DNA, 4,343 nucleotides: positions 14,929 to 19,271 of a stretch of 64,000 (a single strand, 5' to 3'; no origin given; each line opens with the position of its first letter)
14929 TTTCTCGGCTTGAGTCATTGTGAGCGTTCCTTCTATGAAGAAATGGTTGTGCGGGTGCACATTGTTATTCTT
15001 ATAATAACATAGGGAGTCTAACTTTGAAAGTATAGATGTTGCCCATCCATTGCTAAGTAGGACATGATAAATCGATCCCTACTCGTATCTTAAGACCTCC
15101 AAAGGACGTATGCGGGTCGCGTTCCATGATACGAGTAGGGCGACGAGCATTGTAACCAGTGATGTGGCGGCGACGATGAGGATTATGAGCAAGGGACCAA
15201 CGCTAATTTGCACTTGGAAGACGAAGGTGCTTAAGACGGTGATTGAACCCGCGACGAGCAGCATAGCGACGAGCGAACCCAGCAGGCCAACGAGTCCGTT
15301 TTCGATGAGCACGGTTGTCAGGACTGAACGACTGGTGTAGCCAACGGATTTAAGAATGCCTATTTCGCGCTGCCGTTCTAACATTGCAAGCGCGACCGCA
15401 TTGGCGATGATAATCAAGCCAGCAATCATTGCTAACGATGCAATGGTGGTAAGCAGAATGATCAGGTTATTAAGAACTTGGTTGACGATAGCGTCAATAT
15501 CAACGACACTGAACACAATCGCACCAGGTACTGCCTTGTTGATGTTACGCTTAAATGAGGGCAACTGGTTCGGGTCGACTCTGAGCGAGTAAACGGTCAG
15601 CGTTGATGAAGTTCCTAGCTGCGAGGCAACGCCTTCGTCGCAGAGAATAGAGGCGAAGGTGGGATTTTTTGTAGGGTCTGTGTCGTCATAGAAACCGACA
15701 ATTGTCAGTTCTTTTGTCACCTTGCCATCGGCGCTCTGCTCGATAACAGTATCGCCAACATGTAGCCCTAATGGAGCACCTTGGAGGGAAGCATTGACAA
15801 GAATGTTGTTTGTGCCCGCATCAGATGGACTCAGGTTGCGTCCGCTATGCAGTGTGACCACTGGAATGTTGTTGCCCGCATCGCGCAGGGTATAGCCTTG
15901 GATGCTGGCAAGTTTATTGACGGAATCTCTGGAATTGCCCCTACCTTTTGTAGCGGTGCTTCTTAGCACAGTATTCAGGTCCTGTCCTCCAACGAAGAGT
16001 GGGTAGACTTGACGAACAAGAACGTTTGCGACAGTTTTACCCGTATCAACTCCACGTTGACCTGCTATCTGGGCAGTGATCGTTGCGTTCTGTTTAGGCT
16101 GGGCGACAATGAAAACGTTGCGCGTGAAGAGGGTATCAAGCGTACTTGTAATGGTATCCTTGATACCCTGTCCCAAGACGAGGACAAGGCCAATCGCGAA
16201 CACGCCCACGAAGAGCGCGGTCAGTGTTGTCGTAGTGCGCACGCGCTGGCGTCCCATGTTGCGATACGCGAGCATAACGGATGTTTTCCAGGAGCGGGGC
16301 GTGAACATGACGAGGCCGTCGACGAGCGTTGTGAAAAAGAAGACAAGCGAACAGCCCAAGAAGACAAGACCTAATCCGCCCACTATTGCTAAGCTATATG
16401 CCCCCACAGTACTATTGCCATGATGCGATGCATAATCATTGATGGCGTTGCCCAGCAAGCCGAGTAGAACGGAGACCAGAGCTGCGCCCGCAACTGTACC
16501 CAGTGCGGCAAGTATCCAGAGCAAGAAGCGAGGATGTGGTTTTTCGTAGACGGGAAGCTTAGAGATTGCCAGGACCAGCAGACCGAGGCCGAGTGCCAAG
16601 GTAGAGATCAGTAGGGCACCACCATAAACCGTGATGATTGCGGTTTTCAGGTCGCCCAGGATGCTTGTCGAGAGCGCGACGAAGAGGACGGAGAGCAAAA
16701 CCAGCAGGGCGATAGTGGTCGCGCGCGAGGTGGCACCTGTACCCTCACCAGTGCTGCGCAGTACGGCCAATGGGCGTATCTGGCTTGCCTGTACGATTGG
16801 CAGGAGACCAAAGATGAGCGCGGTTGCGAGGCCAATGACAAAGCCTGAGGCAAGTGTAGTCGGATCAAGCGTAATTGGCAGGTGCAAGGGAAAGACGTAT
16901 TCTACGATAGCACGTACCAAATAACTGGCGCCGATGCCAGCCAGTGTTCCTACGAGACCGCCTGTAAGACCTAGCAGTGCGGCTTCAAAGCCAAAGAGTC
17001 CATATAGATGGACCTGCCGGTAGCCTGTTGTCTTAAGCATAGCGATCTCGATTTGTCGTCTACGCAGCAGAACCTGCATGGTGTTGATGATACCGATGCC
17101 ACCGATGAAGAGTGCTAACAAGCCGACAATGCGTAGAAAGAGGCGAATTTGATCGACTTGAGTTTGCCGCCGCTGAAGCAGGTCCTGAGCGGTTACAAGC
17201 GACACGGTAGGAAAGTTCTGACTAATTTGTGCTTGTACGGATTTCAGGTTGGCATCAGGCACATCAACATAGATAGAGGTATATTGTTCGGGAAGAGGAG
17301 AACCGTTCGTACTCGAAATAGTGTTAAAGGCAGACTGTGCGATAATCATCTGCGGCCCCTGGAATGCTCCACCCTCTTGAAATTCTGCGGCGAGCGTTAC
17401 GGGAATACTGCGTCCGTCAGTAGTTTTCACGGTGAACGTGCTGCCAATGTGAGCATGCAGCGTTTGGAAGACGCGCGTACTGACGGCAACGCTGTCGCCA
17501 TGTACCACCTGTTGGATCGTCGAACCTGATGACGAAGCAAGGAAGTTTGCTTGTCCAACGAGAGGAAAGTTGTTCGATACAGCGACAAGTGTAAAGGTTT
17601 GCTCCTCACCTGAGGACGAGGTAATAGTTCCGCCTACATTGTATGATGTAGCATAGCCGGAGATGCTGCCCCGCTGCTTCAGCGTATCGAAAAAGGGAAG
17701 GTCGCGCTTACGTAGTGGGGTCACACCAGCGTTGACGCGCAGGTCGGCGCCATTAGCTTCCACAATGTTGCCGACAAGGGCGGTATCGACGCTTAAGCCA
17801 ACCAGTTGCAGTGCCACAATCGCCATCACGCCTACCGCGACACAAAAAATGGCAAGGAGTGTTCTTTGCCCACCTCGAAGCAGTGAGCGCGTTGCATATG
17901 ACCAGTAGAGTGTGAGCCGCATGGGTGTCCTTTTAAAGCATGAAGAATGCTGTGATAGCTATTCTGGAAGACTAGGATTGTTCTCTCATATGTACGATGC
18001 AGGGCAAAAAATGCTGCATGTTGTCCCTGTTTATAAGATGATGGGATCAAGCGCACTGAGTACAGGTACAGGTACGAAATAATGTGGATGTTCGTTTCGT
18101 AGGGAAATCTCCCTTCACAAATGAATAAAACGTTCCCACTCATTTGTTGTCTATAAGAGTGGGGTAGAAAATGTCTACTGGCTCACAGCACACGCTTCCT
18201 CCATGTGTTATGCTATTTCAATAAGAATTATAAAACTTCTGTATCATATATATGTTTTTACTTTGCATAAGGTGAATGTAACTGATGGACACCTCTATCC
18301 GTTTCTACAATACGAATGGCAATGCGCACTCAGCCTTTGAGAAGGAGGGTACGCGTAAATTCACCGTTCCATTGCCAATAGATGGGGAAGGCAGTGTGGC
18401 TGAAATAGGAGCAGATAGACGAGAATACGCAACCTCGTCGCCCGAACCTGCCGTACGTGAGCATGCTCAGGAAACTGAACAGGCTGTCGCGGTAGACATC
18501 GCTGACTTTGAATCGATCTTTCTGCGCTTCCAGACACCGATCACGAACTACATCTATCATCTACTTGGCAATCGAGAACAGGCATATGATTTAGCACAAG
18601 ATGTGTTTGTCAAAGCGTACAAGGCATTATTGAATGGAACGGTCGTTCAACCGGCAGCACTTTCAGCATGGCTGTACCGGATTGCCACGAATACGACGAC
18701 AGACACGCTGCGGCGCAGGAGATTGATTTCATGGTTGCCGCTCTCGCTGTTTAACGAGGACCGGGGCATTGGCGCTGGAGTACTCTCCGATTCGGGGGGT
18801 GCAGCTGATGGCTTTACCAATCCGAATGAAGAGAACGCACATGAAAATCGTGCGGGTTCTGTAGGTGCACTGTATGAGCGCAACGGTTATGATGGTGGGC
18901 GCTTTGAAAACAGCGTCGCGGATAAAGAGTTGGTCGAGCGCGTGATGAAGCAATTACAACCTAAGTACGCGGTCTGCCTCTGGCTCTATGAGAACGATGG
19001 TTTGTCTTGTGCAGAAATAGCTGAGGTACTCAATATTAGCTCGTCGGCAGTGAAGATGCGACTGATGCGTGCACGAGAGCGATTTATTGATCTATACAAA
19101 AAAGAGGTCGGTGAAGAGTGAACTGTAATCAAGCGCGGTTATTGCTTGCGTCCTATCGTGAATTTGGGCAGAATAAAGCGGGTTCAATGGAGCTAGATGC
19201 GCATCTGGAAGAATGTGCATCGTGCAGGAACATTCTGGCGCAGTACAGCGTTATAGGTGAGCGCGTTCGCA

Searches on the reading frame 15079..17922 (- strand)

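Call 42: search_protein_families(library=pfam, proteins=[window:15079-17922:-], max_evalue=0.00001)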
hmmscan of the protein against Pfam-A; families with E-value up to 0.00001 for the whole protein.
window:15079-17922:- (947 aa): 2 families
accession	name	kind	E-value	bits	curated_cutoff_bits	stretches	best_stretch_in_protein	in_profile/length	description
PF02687.27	FtsX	-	2.2e-29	102.4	25.5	2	265-382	2-118/120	FtsX-like permease C-terminal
PF12704.14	MacB_PCD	-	6.4e-14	53.2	27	2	563-750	1-158/207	MacB-like periplasmic core domain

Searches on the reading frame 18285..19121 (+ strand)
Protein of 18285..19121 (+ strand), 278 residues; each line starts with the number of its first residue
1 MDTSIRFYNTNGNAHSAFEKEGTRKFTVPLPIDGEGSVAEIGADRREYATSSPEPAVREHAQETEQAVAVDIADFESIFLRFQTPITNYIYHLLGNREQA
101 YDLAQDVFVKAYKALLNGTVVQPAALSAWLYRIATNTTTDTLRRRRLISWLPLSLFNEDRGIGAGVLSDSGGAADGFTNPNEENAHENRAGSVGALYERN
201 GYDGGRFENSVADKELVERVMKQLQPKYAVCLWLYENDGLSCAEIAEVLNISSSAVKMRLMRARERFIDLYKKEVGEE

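Call 42: search_protein_families(library=pfam, proteins=[window:18285-19121:+], max_evalue=0.00001)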
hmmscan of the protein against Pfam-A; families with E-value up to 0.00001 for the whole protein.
window:18285-19121:+ (278 aa): 3 families
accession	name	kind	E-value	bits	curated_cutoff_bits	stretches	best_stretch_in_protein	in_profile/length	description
PF08281.18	Sigma70_r4_2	-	1.9e-13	50.3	25.7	1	215-266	2-53/54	Sigma-70, region 4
PF04542.20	Sigma70_r2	-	1.8e-12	47.3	24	1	79-146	2-69/71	Sigma-70 region 2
PF04545.22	Sigma70_r4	-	8.2e-06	25.7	24.1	0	221-266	2-47/50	Sigma-70, region 4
